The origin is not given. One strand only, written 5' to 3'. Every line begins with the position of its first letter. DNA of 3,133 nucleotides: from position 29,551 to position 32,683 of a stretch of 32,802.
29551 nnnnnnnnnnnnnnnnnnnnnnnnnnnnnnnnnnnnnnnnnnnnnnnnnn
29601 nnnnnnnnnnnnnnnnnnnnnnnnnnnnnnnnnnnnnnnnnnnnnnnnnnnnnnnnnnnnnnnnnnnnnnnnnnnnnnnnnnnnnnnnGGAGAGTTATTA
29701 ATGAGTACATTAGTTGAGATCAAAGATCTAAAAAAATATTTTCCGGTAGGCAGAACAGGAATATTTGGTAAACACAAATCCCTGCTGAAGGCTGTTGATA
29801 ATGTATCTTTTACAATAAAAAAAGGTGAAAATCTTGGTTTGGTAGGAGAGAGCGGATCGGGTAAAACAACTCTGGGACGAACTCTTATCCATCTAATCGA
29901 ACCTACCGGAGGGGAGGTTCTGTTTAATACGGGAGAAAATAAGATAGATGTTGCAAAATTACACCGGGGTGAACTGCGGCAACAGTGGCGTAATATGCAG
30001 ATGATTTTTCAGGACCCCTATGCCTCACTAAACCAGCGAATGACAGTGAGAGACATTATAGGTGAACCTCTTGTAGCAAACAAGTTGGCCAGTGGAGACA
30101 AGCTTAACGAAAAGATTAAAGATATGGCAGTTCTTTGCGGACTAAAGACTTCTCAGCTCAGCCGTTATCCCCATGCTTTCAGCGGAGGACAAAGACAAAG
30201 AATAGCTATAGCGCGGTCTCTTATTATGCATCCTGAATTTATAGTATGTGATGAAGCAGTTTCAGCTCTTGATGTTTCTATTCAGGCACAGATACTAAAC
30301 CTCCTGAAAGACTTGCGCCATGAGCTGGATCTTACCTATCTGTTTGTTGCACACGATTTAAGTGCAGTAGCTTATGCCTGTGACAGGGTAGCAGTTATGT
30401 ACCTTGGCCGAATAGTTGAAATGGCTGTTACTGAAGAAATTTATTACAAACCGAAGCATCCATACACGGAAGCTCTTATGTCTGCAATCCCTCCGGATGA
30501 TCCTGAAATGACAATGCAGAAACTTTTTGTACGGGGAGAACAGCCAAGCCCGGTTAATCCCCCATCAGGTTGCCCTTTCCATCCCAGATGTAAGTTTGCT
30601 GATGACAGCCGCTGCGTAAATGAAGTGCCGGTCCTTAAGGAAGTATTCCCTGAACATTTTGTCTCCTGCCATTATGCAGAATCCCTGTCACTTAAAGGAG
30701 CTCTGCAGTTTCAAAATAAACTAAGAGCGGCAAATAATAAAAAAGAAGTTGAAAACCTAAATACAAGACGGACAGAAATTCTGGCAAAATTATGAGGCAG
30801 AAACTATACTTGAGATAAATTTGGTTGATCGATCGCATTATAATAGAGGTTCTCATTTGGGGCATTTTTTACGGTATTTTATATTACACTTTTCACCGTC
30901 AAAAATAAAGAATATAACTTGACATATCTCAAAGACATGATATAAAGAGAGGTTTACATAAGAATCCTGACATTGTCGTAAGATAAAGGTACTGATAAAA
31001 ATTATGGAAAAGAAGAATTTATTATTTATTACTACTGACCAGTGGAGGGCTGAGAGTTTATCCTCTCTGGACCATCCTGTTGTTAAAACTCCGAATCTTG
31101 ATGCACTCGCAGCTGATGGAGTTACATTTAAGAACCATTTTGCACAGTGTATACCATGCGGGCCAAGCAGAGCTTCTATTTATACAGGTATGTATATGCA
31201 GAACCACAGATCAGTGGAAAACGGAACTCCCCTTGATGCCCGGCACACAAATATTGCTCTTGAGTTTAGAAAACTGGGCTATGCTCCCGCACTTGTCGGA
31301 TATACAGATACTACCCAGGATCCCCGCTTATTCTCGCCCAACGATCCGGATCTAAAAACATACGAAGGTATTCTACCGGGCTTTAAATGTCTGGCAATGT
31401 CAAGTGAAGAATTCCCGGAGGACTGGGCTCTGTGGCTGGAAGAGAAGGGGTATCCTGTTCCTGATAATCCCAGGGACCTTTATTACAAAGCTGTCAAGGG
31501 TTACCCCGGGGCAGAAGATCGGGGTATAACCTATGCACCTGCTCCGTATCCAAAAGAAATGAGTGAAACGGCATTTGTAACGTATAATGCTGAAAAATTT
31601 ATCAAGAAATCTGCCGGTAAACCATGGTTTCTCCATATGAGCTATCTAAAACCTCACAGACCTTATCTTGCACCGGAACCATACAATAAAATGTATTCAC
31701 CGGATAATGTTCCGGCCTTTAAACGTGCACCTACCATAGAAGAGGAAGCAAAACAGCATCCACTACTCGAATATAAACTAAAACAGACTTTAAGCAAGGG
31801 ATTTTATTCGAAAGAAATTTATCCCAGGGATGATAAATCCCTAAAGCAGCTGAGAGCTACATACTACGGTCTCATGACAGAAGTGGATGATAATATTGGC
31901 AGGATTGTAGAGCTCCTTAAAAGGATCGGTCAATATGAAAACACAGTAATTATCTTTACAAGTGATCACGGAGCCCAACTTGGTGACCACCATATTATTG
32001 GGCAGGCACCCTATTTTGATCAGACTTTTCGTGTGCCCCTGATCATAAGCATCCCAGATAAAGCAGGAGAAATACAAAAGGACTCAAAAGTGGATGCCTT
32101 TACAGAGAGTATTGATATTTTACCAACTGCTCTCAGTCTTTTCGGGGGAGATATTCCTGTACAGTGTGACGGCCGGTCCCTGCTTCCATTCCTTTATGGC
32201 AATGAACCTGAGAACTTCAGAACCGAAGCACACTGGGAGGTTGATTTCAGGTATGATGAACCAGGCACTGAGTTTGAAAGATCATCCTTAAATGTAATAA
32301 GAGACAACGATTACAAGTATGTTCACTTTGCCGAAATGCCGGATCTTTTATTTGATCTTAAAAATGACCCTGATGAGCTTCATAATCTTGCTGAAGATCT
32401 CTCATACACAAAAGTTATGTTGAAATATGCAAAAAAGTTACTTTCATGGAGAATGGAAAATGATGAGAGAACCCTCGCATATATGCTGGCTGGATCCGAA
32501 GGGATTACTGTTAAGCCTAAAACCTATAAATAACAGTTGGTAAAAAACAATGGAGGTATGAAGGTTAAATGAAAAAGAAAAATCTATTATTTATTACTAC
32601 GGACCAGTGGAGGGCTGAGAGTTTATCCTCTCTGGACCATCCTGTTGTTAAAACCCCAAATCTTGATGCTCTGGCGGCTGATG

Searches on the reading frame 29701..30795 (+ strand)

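Call 12: search_protein_families(library=pfam, proteins=[window:29701-30795:+])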
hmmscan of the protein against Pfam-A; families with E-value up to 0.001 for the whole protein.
window:29701-30795:+ (364 aa): 2 families
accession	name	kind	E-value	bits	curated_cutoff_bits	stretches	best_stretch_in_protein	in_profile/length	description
PF00005.33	ABC_tran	-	8.6e-29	101.3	25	1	33-187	2-136/137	ABC transporter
PF08352.17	oligo_HPY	-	3.4e-17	63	27.1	1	239-303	1-64/65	Oligopeptide/dipeptide transporter, C-terminal region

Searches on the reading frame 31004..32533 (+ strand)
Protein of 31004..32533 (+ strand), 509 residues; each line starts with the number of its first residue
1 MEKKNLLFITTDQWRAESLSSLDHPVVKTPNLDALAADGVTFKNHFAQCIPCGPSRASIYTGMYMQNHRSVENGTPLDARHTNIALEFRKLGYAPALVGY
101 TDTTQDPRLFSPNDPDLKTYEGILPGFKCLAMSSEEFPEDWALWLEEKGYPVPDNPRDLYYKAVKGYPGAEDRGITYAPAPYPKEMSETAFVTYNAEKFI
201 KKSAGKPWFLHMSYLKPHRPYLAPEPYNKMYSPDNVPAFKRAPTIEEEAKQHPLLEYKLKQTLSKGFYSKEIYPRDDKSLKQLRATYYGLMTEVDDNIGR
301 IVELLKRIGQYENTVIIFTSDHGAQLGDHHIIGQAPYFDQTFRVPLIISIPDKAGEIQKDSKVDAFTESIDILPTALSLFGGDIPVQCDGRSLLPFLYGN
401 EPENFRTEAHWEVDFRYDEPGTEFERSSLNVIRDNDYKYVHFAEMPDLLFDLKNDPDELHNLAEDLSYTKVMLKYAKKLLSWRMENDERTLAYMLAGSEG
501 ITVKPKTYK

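Call 13: search_protein_families(library=pfam, proteins=[window:31004-32533:+])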
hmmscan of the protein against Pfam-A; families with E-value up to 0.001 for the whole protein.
window:31004-32533:+ (509 aa): 3 families
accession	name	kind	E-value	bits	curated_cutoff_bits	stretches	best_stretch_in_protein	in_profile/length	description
PF00884.28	Sulfatase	-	2.4e-50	172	25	1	4-381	1-300/301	Sulfatase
PF16347.10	SGSH_C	-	1.7e-21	77.4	29.3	1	329-482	3-151/154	N-sulphoglucosamine sulphohydrolase, C-terminal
PF01663.27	Phosphodiest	-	7.5e-13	49.2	23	2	292-341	189-239/342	Type I phosphodiesterase / nucleotide pyrophosphatase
